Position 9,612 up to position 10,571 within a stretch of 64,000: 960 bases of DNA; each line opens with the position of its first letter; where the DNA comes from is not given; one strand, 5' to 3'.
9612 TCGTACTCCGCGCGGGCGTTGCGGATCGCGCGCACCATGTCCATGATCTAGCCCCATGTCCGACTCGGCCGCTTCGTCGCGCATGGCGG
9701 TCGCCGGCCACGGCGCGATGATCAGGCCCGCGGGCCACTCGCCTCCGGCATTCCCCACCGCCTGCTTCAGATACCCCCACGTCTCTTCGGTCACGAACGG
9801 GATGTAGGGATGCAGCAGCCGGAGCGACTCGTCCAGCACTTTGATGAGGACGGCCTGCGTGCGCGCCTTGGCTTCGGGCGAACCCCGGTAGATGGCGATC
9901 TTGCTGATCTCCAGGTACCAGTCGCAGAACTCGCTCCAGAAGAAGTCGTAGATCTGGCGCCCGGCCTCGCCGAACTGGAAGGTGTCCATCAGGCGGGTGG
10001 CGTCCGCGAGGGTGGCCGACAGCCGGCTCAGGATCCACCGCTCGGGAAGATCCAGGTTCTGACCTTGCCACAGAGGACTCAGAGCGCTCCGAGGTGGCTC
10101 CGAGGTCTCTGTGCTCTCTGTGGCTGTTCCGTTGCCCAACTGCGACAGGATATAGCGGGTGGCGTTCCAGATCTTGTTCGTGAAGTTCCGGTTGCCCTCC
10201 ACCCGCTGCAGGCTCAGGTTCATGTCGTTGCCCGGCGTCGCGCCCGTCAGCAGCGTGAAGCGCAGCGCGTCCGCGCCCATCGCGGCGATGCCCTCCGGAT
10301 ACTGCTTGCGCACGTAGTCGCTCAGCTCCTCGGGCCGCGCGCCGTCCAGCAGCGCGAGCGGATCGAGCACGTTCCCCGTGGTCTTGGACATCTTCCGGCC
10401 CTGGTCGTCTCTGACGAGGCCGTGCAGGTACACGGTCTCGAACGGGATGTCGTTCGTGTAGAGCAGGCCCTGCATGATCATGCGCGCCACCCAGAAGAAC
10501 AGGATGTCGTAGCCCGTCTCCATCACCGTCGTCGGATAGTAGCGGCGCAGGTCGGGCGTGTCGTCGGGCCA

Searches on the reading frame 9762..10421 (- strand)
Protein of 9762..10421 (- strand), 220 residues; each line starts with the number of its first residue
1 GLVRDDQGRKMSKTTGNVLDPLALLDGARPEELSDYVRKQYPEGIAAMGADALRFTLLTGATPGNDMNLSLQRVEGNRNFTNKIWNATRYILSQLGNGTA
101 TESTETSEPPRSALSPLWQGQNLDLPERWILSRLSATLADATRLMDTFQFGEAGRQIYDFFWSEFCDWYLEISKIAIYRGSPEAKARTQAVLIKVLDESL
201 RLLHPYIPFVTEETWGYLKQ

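Call 59: search_solved_structures(query=window:9762-10421:-, show_alignments=2)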
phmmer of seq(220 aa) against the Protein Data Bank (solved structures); distinct sequences matched with E-value up to 0.001: 14.
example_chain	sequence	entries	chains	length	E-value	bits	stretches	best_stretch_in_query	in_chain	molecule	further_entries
1gax_A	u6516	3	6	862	9.7e-31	110.6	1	46-215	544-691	VALYL-TRNA SYNTHETASE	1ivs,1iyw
4xkz_A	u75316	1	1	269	1.1e-23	87.5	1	79-219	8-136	Valine-tRNA ligase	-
8c8u_A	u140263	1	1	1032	6.7e-11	45.8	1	47-214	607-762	Isoleucine--tRNA ligase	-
8c8v_A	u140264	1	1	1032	6.7e-11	45.8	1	47-214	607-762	Isoleucine--tRNA ligase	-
8c9d_A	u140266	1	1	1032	6.7e-11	45.8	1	47-214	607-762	Isoleucine--tRNA ligase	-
8c8w_A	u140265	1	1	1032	6.7e-11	45.8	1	47-214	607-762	Isoleucine--tRNA ligase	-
1ile_A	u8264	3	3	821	4.2e-08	36.6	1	1-217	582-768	ISOLEUCYL-TRNA SYNTHETASE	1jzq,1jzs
1ffy_A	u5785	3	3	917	1.4e-05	28.4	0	126-217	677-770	ISOLEUCYL-TRNA SYNTHETASE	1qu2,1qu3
8c9e_A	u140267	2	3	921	0.00031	24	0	123-218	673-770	Isoleucine--tRNA ligase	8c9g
8c9f_A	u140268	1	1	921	0.00031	24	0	123-218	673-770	Isoleucine--tRNA ligase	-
2d54_A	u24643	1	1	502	0.00092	22.4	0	5-54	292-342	Methionyl-tRNA synthetase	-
1a8h_A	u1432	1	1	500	0.00093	22.4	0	5-54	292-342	METHIONYL-TRNA SYNTHETASE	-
1woy_A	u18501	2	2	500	0.00093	22.4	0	5-54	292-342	Methionyl-tRNA synthetase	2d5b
3vu8_A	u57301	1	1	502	0.00094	22.4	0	5-54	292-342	Methionine--tRNA ligase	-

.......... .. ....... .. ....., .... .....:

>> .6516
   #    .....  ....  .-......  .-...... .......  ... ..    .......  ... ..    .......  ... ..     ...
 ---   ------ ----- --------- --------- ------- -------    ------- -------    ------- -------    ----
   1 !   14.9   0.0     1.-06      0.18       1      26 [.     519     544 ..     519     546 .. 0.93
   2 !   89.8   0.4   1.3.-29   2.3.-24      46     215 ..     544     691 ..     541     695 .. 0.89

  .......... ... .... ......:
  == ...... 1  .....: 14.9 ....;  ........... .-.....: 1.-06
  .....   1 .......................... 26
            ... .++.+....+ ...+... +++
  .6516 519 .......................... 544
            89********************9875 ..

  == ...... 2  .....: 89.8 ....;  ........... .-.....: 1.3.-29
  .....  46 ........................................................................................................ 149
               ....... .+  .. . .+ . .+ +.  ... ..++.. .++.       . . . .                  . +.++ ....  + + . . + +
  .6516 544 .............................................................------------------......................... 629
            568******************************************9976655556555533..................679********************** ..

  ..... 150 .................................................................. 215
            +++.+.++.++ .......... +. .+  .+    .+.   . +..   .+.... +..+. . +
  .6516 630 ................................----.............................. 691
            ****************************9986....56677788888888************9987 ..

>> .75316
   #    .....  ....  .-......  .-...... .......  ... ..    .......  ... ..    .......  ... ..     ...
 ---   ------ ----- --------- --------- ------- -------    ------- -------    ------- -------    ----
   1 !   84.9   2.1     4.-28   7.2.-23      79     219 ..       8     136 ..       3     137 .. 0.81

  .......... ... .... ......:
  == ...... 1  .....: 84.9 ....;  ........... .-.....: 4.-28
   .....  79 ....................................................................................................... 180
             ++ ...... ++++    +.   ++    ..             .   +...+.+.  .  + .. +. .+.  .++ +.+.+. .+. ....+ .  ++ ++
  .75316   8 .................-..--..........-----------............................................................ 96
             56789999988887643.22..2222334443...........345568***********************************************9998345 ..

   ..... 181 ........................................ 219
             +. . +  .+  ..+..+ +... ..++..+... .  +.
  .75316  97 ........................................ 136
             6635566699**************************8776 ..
